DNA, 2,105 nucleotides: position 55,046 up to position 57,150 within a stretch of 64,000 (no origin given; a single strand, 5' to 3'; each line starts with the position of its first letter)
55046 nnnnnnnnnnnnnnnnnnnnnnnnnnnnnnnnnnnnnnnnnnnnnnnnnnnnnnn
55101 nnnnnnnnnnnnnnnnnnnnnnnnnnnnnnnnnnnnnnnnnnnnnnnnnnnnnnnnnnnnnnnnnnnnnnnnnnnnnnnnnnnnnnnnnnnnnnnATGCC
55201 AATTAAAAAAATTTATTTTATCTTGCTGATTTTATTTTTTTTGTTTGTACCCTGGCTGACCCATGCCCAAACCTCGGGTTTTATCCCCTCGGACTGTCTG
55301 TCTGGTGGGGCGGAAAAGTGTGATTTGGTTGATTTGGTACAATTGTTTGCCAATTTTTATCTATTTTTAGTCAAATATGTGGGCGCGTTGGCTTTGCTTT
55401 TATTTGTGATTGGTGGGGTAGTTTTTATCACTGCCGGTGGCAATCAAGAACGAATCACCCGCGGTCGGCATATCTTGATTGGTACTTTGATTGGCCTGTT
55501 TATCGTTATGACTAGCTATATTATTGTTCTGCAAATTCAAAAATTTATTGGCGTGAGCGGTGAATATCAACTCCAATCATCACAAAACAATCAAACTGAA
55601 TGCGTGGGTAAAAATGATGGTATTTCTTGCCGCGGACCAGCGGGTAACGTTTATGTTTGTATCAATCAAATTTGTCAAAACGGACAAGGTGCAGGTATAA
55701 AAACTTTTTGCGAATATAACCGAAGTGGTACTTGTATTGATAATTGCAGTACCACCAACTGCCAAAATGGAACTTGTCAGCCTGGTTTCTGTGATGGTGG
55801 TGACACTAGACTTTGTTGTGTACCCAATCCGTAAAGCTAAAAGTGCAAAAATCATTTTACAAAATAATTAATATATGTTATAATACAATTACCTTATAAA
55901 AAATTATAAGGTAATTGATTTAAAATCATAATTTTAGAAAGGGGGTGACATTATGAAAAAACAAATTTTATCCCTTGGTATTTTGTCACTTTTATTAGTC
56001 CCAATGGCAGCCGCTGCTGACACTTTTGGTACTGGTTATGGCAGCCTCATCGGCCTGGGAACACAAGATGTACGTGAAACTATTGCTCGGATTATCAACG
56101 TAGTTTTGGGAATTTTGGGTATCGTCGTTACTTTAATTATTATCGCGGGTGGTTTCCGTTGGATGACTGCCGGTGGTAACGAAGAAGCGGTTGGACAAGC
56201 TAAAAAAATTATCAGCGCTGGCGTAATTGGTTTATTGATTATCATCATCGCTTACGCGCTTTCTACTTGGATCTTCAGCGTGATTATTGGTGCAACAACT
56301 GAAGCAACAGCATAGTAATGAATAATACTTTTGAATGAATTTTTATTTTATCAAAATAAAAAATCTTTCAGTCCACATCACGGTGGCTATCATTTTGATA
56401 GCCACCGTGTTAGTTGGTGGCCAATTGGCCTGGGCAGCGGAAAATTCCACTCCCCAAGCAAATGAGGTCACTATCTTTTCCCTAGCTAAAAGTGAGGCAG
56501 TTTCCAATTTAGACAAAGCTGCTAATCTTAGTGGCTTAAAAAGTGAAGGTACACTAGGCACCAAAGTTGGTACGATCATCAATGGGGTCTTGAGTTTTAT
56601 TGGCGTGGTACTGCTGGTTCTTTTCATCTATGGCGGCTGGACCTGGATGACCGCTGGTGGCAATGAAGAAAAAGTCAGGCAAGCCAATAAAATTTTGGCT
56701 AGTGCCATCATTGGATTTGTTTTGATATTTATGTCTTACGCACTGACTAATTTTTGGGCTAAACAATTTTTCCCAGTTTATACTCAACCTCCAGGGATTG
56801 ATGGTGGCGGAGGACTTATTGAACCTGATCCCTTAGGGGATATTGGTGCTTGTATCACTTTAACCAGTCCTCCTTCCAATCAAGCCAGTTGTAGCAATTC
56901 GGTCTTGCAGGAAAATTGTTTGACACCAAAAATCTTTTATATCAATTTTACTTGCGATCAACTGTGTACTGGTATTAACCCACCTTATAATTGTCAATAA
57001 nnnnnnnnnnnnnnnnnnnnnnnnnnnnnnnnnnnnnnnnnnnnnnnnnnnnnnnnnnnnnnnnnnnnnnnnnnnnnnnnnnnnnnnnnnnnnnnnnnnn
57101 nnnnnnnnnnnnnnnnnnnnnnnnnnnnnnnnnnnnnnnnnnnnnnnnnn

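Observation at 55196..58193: Tandem array of six paralogous two-TM VirB2/TrbC-like pilin-like genes, two with Cys-rich C-terminal extensions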

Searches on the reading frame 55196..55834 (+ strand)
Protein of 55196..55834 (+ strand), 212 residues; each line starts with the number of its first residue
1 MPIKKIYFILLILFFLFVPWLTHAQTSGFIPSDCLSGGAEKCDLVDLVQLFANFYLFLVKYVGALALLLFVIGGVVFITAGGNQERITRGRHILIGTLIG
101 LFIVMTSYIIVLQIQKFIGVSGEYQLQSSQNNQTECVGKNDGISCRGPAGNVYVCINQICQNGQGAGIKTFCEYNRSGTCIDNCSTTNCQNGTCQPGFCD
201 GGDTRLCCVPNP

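Call 3: search_protein_families(library=pfam, proteins=[window:55196-55834:+], max_evalue=1)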
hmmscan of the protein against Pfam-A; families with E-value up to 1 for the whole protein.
window:55196-55834:+ (212 aa): 2 families
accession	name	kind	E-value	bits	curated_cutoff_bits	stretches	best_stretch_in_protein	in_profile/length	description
PF18895.5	T4SS_pilin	-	1.3e-06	28.8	26.6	1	62-111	20-68/71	Type IV secretion system pilin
PF21621.3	MPI_cupin_dom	-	0.011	16.2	27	1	66-104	30-68/79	Mannose-6-phosphate isomerase, cupin domain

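Call 4: search_protein_families(library=ncbifam, proteins=[window:55196-55834:+], max_evalue=1)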
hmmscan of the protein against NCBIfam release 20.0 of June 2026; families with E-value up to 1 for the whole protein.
window:55196-55834:+ (212 aa): 1 family
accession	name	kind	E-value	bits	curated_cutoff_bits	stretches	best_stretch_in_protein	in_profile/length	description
NF005164.0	PRK06638.1-4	equivalog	0.0071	15.7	154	1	56-134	57-136/211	NADH-quinone oxidoreductase subunit J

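Call 53: find_homologous_proteins(query=window:55196-55831:+)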
Query window:55196-55831:+ (212 aa): 13 proteins with E <= 0.001 among 229 candidates.
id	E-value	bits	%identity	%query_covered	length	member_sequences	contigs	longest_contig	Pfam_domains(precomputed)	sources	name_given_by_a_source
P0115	8.3e-128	442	91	100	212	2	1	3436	-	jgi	-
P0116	1.1e-76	275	59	100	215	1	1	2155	-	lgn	-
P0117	3.6e-76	274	60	99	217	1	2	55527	-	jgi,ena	jgi:hypothetical protein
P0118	4.4e-75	270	62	99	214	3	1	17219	-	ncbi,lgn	-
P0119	2.8e-74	267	60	97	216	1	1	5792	-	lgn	-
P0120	9.9e-73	262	58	100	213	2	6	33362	-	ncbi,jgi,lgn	-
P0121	2.8e-68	248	57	99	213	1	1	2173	PF18895.6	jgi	jgi:hypothetical protein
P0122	2.1e-58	215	49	96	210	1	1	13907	PF18895.6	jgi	-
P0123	3.2e-53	199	54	99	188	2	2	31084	-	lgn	-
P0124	1.6e-47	180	51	88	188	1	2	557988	-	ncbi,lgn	-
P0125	1.4e-40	157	63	58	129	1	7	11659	PF18895.6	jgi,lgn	-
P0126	3.0e-40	156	57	56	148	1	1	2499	PF18895.6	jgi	-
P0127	8.6e-39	151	42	99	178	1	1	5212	-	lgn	-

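Call 63: predict_structure(alignment_id=A4)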
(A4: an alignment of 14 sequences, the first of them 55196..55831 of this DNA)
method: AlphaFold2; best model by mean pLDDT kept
length: 212 residues; sequences in the alignment: 14
mean_pLDDT: 57.9   pTM: 0.29
mean pLDDT of the five models: 57.9, 55.5, 53.4, 48.5, 47.8
residues with pLDDT >= 90: 0; 70-90: 41; 50-70: 117; < 50: 54
segments of 3 or more residues with pLDDT < 50: 23-31, 33-42, 119-133, 148-151, 163-170, 172-176
pLDDT, mean of each block of 10 residues (from residue 1): 62 68 43 45 55 64 71 69 64 73 71 57 35 50 49 53 45 53 63 63 61 57
secondary structure, 60 per line:
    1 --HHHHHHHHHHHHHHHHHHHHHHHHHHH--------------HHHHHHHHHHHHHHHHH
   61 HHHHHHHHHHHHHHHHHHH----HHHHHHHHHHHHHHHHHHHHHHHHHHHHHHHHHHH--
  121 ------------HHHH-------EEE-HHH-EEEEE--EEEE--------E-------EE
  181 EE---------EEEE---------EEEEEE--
elements in order: H3-29 H44-79 H84-118 H133-136 E144-146 E152-156 E159-162 E179-182 E192-195 E205-210

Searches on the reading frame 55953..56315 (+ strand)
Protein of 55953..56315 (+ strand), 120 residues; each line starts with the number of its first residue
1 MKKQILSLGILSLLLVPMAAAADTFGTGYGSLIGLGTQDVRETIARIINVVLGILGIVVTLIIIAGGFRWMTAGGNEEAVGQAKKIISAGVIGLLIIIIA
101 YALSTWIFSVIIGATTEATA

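Call 3: search_protein_families(library=pfam, proteins=[window:55953-56315:+], max_evalue=1)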
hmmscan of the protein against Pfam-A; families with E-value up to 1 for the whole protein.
window:55953-56315:+ (120 aa): 3 families
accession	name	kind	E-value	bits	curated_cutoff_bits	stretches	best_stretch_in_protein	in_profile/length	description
PF18895.5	T4SS_pilin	-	2.4e-09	37.6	26.6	1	38-107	3-71/71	Type IV secretion system pilin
PF04956.18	TrbC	-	0.0011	19.6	27.9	1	7-107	15-98/98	TrbC/VIRB2 pilin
PF25231.1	DUF7847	-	0.16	11.7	28.7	1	49-106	96-153/252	Domain of unknown function (DUF7847)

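Call 4: search_protein_families(library=ncbifam, proteins=[window:55953-56315:+], max_evalue=1)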
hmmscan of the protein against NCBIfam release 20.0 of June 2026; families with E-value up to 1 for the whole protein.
window:55953-56315:+ (120 aa): 2 families
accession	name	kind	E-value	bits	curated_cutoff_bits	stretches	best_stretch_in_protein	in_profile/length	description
NF045849.1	ICE_MMCAP2_0565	equivalog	1.5e-06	27.8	40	1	38-110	7-79/80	Mbov_0395 family pilin-like conjugal transfer protein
NF042426.1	fucose_Ac_NolL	equivalog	0.0071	15.7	425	1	41-105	263-326/347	nodulation factor fucose acetyltransferase NolL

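Call 95: list_cluster_members(proteins=[P0128, window:55953-56312:+, window:55196-55831:+])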
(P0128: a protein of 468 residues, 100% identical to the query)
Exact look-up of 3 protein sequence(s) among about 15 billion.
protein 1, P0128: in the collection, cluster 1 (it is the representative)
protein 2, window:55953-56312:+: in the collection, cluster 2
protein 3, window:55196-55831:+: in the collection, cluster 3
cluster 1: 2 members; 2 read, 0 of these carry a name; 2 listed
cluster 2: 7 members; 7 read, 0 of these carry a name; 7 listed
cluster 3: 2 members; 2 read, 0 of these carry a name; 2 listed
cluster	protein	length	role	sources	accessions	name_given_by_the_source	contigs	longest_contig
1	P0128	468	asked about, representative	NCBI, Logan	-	-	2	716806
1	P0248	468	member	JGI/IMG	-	-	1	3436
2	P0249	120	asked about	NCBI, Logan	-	-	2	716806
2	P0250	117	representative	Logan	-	-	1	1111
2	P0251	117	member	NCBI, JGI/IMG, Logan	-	-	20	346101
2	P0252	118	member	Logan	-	-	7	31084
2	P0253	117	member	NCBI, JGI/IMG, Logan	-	-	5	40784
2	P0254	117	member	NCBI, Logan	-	-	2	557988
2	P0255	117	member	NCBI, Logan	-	-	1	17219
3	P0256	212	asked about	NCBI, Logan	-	-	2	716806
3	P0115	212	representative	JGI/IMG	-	-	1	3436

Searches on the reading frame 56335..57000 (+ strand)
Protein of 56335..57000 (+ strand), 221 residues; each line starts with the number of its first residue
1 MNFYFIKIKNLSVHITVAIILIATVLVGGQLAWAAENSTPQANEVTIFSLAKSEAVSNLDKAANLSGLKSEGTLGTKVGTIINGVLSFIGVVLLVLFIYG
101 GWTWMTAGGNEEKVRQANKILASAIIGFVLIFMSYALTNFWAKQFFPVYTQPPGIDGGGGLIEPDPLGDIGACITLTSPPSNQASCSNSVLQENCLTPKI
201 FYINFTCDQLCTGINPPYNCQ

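Call 3: search_protein_families(library=pfam, proteins=[window:56335-57000:+], max_evalue=1)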
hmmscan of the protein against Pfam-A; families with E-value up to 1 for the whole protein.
window:56335-57000:+ (221 aa): 6 families
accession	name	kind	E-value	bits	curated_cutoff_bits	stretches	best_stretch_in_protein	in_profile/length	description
PF18895.5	T4SS_pilin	-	3.6e-08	33.8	26.6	1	77-139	4-69/71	Type IV secretion system pilin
PF01292.26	Ni_hydr_CYTB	-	0.0074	16.5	30.1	1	11-141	41-167/179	Prokaryotic cytochrome b561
PF01578.25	Cytochrom_C_asm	-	0.05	13.7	29.9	1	92-144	161-210/212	Cytochrome C assembly protein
PF19297.4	QcrA_N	-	0.14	12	27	1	86-147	63-123/222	QcrA subunit N-terminal region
PF06097.16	DUF945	-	0.35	10.3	26.8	1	87-119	6-38/460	Bacterial protein of unknown function (DUF945)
PF05545.16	FixQ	-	0.85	10.1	29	1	83-116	7-40/49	Cbb3-type cytochrome oxidase component FixQ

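Call 4: search_protein_families(library=ncbifam, proteins=[window:56335-57000:+], max_evalue=1)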
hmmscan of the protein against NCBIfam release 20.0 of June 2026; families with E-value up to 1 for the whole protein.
window:56335-57000:+ (221 aa): 2 families
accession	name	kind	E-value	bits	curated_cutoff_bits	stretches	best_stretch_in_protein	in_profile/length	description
NF045849.1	ICE_MMCAP2_0565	equivalog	1.1e-08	34.6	40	1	73-141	8-76/80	Mbov_0395 family pilin-like conjugal transfer protein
TIGR03758.1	conj_TIGR03758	hypoth_equivalog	0.42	10.8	42.7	1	88-133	23-68/76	TIGR03758 family integrating conjugative element protein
